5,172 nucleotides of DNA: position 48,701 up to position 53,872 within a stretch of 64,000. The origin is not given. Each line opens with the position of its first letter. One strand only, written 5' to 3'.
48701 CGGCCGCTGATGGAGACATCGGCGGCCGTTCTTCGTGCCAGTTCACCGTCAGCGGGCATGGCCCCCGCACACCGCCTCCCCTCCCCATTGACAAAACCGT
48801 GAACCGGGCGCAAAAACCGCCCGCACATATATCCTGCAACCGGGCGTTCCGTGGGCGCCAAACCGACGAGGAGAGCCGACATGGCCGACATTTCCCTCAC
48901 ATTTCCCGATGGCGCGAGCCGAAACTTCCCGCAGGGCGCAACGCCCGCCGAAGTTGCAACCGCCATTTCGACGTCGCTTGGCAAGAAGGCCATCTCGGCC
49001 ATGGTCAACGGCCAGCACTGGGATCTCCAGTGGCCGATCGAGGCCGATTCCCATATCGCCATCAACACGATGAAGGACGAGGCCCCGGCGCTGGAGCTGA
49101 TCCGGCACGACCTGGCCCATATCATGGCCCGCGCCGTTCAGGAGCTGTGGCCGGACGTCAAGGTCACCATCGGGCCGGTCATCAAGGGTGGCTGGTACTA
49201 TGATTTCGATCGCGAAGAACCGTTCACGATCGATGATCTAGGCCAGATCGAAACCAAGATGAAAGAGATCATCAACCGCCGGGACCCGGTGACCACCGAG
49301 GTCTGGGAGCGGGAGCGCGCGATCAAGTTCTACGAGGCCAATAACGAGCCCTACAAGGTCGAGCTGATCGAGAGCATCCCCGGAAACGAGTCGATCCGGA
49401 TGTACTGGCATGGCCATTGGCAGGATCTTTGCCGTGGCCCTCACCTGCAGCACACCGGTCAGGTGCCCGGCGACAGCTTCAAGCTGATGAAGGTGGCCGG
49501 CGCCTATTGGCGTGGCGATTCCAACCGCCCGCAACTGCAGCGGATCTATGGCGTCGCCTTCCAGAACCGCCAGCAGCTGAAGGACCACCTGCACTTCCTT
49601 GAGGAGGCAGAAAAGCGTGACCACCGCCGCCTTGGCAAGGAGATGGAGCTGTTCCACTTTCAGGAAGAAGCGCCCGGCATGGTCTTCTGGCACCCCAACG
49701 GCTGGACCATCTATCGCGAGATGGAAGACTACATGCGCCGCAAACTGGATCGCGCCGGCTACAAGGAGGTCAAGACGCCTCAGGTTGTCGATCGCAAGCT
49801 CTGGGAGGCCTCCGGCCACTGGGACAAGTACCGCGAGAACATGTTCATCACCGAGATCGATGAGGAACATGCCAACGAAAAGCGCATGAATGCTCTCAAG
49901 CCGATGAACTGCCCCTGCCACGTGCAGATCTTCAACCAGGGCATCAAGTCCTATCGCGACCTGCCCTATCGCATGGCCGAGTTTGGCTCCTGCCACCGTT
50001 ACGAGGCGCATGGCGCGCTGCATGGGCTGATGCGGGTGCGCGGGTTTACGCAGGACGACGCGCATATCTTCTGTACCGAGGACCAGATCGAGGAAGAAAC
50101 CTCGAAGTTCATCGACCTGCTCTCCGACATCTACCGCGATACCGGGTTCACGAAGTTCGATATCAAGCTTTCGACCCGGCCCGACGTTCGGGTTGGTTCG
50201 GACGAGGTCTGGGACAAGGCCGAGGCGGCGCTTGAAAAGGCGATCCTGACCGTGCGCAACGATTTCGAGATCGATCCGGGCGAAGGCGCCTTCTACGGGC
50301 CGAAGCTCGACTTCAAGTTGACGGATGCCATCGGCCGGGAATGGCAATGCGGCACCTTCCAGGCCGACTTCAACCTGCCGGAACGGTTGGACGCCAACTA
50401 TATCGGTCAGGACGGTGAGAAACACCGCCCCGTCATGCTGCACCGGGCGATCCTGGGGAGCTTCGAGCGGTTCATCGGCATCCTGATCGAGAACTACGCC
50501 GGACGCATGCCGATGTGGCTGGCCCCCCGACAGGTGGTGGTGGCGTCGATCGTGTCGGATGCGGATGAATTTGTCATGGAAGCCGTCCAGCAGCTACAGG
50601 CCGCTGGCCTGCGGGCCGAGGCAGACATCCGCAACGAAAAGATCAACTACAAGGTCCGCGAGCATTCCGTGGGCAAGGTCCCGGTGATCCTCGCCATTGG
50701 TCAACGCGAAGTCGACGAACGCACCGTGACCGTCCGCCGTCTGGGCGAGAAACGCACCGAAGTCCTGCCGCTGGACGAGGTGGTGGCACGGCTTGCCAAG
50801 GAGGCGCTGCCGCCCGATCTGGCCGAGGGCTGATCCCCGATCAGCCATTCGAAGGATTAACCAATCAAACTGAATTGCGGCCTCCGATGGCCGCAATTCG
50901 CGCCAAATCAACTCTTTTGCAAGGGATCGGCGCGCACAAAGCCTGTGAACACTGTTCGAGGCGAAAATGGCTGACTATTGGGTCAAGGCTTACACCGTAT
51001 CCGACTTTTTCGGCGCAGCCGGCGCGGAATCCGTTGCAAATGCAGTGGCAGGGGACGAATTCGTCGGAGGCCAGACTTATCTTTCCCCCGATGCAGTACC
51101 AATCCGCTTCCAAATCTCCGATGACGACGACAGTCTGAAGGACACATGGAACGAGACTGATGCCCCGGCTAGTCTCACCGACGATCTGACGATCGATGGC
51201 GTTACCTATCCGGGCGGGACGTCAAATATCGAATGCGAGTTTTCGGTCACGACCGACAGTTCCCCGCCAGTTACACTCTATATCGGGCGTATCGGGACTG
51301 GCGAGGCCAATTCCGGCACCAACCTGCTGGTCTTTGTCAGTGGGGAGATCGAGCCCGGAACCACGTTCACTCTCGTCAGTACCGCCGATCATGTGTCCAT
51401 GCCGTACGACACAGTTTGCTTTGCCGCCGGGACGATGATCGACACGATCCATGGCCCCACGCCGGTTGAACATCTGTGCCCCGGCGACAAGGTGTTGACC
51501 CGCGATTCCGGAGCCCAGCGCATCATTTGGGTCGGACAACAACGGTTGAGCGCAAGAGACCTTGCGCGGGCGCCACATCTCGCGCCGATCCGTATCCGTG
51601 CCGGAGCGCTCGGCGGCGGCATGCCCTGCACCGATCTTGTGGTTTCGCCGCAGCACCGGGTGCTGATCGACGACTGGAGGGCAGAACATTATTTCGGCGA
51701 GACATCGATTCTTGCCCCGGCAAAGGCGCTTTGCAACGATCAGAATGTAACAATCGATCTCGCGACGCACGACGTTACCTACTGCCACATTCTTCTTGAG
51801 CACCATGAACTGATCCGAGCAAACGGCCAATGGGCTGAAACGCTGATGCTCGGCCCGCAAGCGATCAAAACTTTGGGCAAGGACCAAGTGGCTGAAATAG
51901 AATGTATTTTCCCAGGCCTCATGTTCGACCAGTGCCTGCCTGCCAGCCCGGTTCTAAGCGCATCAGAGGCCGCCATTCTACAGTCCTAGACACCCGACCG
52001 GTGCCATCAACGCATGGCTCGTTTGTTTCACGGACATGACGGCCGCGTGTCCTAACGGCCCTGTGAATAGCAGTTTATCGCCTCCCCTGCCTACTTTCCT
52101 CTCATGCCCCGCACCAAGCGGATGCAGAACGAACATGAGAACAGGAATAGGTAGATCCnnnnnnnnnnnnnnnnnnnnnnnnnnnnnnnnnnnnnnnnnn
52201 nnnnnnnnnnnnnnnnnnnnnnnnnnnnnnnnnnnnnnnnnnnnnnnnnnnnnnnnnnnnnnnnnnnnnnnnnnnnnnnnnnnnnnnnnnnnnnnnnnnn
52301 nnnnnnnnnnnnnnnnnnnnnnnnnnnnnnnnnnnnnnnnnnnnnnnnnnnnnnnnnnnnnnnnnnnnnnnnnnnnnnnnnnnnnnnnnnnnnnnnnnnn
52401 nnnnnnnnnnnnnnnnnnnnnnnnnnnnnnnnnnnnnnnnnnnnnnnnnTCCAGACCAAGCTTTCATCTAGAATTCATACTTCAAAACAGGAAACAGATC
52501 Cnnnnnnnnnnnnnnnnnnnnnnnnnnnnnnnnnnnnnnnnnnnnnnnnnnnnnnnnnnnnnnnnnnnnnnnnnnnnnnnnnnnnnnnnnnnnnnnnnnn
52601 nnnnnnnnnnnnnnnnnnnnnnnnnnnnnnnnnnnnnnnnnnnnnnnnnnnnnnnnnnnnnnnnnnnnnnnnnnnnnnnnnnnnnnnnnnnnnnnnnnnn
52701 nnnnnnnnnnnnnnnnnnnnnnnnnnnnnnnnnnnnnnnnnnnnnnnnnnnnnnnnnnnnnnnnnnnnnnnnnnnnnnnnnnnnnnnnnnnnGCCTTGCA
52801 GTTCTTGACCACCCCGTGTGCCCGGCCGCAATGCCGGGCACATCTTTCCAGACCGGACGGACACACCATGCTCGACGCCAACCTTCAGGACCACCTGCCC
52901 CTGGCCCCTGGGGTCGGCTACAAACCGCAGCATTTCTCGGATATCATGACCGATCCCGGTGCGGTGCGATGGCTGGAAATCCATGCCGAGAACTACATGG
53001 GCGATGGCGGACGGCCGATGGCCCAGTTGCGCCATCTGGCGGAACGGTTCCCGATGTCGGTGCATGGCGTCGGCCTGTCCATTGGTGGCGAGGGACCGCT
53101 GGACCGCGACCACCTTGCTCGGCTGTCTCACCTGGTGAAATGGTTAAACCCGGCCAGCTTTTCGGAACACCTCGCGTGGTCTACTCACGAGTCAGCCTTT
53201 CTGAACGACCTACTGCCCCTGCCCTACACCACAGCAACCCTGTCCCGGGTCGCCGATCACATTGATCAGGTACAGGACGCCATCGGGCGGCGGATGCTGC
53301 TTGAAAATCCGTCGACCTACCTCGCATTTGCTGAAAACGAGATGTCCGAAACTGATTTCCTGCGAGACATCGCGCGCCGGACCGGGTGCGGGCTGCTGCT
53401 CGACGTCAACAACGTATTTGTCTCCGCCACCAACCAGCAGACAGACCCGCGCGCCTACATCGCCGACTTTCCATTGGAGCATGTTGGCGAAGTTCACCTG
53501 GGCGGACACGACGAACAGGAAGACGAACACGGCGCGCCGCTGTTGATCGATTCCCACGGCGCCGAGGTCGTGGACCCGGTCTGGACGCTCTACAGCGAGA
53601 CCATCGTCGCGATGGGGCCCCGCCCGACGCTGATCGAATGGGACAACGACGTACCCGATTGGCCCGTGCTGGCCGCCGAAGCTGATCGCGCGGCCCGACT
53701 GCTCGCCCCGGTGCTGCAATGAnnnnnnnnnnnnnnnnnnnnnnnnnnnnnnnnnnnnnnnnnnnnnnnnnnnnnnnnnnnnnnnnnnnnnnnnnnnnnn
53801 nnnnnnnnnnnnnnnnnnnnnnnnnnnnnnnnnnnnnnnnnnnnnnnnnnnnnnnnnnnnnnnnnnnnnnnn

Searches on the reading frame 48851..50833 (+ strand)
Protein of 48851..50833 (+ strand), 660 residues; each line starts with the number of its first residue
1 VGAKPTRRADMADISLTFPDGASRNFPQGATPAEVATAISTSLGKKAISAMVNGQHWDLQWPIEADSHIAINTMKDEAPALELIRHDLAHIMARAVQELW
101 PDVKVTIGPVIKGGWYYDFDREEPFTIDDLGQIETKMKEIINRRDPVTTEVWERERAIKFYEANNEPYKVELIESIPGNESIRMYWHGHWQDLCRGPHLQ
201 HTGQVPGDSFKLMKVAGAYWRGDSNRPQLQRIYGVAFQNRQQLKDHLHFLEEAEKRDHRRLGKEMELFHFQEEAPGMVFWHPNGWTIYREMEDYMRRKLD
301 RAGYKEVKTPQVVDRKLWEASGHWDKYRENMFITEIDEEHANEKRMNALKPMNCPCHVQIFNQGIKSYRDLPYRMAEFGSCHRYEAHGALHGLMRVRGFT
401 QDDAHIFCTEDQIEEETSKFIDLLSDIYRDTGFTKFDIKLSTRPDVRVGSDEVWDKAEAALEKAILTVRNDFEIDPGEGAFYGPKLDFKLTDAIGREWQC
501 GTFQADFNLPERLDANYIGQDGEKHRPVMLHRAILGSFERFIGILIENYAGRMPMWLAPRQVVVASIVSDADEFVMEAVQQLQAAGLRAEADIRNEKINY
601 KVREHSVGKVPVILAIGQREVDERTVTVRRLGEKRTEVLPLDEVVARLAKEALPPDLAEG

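Call 62: search_protein_families(library=pfam, proteins=[window:48851-50833:+], max_evalue=0.00001)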
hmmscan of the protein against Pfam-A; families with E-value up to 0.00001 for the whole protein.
window:48851-50833:+ (660 aa): 4 families
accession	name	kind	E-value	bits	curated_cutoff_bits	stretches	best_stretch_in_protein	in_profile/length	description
PF00587.30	tRNA-synt_2b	-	1.7e-51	175.2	29.3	1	343-549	7-179/179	tRNA synthetase class II core domain (G, H, P, S and T)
PF03129.25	HGTP_anticodon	-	8.5e-18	64.7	21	1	561-650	1-93/94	Anticodon binding domain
PF02824.27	TGS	-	1.7e-13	50.8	22.2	1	17-71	4-58/60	TGS domain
PF07973.19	tRNA_SAD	-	5.4e-12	45.9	24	1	182-233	1-44/44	Threonyl and Alanyl tRNA synthetase second additional domain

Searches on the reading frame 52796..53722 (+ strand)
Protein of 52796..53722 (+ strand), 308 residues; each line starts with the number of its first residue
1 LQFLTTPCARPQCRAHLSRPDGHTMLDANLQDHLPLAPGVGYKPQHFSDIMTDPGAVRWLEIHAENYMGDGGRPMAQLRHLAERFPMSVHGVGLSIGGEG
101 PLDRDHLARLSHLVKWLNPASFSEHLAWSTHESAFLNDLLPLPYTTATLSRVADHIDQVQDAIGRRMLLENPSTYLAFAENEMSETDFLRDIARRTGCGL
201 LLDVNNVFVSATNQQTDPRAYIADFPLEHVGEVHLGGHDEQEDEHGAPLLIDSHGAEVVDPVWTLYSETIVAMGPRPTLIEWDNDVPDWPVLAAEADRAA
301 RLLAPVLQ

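Call 62: search_protein_families(library=pfam, proteins=[window:52796-53722:+], max_evalue=0.00001)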
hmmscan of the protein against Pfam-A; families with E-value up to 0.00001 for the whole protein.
window:52796-53722:+ (308 aa): 1 family
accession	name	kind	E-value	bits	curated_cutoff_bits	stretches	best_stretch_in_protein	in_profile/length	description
PF05114.20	MbnB_TglH_ChrH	-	1.8e-105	352.4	25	1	39-303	3-262/263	RiPP precursor modification enzyme MbnB/TglH/ChrH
